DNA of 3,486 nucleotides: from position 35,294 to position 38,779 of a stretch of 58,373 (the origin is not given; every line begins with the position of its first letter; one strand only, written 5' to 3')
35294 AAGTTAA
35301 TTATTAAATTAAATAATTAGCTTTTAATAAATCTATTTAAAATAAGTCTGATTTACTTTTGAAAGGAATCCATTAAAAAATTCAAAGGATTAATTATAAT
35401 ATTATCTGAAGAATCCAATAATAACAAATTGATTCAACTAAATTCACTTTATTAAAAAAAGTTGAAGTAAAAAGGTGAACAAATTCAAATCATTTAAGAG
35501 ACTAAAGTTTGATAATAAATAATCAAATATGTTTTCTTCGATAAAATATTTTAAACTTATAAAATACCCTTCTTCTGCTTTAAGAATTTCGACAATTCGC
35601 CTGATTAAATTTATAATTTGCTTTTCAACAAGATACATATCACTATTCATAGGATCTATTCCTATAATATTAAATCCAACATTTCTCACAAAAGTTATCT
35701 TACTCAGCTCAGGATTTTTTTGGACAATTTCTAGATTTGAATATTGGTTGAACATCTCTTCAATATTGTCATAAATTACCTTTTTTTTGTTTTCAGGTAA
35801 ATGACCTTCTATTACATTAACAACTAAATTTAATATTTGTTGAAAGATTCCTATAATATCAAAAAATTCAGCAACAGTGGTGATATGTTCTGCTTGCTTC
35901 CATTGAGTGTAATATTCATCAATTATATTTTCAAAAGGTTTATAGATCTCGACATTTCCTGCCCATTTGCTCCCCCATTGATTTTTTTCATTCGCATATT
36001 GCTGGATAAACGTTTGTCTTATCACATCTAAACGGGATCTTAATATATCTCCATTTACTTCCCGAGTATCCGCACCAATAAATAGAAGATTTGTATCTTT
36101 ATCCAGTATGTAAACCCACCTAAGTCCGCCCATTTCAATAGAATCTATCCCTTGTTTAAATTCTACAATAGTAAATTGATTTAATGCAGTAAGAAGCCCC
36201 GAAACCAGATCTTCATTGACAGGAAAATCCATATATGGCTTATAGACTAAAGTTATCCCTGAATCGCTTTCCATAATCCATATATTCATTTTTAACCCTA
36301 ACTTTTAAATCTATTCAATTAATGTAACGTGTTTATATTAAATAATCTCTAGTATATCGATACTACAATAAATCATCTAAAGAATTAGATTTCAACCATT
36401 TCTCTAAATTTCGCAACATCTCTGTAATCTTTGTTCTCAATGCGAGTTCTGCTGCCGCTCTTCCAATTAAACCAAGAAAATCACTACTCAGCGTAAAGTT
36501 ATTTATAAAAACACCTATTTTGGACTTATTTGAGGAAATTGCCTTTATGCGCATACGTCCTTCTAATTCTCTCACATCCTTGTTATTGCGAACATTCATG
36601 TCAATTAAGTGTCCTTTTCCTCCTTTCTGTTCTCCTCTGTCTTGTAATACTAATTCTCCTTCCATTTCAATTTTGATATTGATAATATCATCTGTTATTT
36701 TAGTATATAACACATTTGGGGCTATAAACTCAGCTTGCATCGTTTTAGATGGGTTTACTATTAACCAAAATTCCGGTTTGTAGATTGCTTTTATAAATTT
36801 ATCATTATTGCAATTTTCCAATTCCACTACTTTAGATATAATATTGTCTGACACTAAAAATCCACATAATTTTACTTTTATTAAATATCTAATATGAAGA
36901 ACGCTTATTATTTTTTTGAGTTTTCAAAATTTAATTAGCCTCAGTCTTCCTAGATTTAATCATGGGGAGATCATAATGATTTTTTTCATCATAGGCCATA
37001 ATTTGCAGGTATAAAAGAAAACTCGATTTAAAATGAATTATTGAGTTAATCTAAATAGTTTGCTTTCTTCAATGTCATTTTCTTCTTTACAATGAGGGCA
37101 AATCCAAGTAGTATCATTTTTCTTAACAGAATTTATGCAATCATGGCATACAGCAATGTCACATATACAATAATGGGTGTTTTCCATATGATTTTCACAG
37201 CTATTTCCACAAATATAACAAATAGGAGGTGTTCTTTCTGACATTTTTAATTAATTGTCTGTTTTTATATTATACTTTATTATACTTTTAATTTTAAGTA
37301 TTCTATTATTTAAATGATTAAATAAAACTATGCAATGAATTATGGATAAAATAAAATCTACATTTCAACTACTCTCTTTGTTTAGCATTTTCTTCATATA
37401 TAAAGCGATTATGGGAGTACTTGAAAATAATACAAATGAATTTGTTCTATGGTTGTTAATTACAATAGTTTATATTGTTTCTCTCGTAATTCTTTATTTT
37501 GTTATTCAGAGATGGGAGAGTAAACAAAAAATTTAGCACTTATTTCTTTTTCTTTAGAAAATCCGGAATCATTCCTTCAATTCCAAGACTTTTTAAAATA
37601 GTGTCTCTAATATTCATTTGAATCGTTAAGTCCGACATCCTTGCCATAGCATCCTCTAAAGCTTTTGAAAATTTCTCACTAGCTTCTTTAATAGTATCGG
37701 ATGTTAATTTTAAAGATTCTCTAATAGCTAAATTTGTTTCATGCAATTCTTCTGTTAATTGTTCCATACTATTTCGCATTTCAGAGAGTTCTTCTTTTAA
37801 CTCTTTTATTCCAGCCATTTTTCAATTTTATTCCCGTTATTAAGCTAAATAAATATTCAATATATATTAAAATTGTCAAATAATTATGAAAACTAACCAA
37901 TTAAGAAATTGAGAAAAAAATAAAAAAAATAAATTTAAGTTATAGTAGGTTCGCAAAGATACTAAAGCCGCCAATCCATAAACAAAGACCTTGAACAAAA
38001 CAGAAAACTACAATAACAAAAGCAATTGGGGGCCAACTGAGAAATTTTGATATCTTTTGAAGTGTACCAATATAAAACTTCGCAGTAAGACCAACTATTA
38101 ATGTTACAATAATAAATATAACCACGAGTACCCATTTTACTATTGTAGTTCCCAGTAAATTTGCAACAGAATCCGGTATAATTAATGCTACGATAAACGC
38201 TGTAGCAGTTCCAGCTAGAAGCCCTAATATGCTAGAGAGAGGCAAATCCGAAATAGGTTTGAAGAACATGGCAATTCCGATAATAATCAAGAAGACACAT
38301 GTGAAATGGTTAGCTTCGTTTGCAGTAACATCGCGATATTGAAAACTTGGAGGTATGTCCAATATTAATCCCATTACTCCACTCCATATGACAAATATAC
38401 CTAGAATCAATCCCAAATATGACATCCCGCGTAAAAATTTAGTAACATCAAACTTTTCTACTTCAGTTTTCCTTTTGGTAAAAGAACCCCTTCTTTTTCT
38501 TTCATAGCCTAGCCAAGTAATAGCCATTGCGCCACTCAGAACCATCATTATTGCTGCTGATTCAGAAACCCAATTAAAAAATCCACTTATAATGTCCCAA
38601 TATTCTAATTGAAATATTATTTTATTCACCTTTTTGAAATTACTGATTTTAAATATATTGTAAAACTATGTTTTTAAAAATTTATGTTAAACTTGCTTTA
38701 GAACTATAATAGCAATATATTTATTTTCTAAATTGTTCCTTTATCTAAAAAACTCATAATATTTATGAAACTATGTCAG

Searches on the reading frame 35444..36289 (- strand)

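Call 72: search_protein_families(library=pfam, proteins=[window:35444-36289:-], max_evalue=1)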
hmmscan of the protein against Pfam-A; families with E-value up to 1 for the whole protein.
window:35444-36289:- (281 aa): 3 families
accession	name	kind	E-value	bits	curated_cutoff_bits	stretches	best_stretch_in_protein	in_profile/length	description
PF08454.17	RIH_assoc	-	0.035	14.5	28.5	1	121-182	47-97/99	RyR and IP3R Homology associated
PF19310.4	TOP_N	-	0.12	12.6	27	1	114-186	25-96/123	Neurolysin/Thimet oligopeptidase, N-terminal domain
PF14425.11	Imm3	-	0.53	10.8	25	0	122-196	15-90/119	Immunity protein Imm3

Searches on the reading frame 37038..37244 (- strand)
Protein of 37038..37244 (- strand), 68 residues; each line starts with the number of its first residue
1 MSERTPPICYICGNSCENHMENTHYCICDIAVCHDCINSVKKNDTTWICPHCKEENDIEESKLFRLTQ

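Call 72: search_protein_families(library=pfam, proteins=[window:37038-37244:-], max_evalue=1)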
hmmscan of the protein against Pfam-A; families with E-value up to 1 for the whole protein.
window:37038-37244:- (68 aa): 7 families
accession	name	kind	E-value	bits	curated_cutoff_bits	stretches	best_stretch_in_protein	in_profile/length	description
PF14570.12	zf-RING_4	-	0.00029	21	27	1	9-55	1-46/48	RING/Ubox like zinc-binding domain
PF14569.12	zf-UDP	-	0.00081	19.8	27.1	1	5-54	7-58/78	Zinc-binding RING-finger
PF16988.10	Vps36-NZF-N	-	0.0056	16.5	27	1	41-60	4-23/65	Vacuolar protein sorting 36 NZF-N zinc-finger domain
PF02318.22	FYVE_2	-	0.006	17.2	27.2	1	8-58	56-106/118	FYVE-type zinc finger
PF18256.6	HscB_4_cys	-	0.19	12.1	26.2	0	7-26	1-20/27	Co-chaperone HscB tetracysteine metal binding motif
PF08273.17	Zn_Ribbon_Prim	-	0.3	11.9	23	1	41-56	20-35/37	Zinc-binding domain of primase-helicase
PF15227.12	zf-C3HC4_4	-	0.6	10.7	30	0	16-52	4-42/42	zinc finger of C3HC4-type, RING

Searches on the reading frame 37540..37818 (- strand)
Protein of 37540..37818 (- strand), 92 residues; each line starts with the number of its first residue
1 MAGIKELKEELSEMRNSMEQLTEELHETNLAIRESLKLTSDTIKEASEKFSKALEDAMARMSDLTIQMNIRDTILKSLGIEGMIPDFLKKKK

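Call 72: search_protein_families(library=pfam, proteins=[window:37540-37818:-], max_evalue=1)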
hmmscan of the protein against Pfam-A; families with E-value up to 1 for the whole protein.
window:37540-37818:- (92 aa): 34 families (the best 25 are shown)
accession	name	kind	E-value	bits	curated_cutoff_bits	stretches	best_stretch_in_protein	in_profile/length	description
PF18210.6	Knl1_RWD_C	-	0.0005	20.7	27.8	1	6-56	1-55/151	Knl1 RWD C-terminal domain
PF07926.17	TPR_MLP1_2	-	0.0041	17.6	36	1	4-67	59-118/129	TPR/MLP1/MLP2-like protein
PF07464.16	ApoLp-III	-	0.0048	17.5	36.3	1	4-62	17-75/146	Apolipophorin-III precursor (apoLp-III)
PF10498.14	IFT57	-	0.0063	16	40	1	5-75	271-340/360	Intra-flagellar transport protein 57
PF09943.14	DUF2175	-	0.0065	17.1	25.1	1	8-63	40-94/98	Uncharacterized protein conserved in archaea (DUF2175)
PF04513.17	Baculo_PEP_C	-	0.0079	16.7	38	1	6-78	17-87/140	Baculovirus polyhedron envelope protein, PEP, C terminus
PF05659.16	RPW8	-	0.012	15.7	30.4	1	3-73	50-122/139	Arabidopsis broad-spectrum mildew resistance protein RPW8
PF23129.1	DotZ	-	0.013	15.5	27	1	7-72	100-165/293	DotZ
PF06009.19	Laminin_II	-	0.016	15.6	33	1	7-69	4-69/138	Laminin Domain II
PF16289.11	PIN_12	-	0.02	15.7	32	1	7-86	16-95/172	PIN domain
PF20421.4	DHR-2_Lobe_C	-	0.021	15.2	26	1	14-62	49-97/103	DHR-2, Lobe C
PF06456.18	Arfaptin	-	0.023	14.8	32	1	8-62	143-197/229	Arfaptin-like domain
PF14712.11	Snapin_Pallidin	-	0.025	15.5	29.6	1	4-66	15-76/89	Snapin/Pallidin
PF00038.26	Filament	-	0.026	14.6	40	1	4-68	212-272/313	Intermediate filament protein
PF06103.16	DUF948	-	0.033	14.8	37.2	1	4-63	21-79/89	Bacterial protein of unknown function (DUF948)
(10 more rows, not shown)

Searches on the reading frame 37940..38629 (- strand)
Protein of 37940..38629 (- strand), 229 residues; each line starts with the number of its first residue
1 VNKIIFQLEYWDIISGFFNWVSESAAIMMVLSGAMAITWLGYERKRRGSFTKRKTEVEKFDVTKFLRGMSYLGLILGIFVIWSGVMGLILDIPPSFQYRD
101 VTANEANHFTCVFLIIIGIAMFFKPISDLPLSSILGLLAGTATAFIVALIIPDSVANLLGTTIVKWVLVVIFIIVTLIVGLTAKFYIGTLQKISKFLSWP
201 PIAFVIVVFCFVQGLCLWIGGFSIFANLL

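Call 10: find_encoding_contigs(protein=window:37940-38629:-, flank=10000, max_places=10)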
Protein window:37940-38629:- (229 aa): 1 contig read that carries it; 1 place shown.
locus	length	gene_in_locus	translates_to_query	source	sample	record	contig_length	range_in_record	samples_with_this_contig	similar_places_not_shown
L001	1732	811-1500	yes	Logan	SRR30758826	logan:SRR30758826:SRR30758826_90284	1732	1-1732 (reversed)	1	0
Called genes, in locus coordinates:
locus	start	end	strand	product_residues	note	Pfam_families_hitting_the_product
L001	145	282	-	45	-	-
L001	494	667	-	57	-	-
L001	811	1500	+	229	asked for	-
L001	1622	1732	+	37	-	?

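Call 72: search_protein_families(library=pfam, proteins=[window:37940-38629:-], max_evalue=1)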
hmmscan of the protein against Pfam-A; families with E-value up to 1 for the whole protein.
window:37940-38629:- (229 aa): 0 families
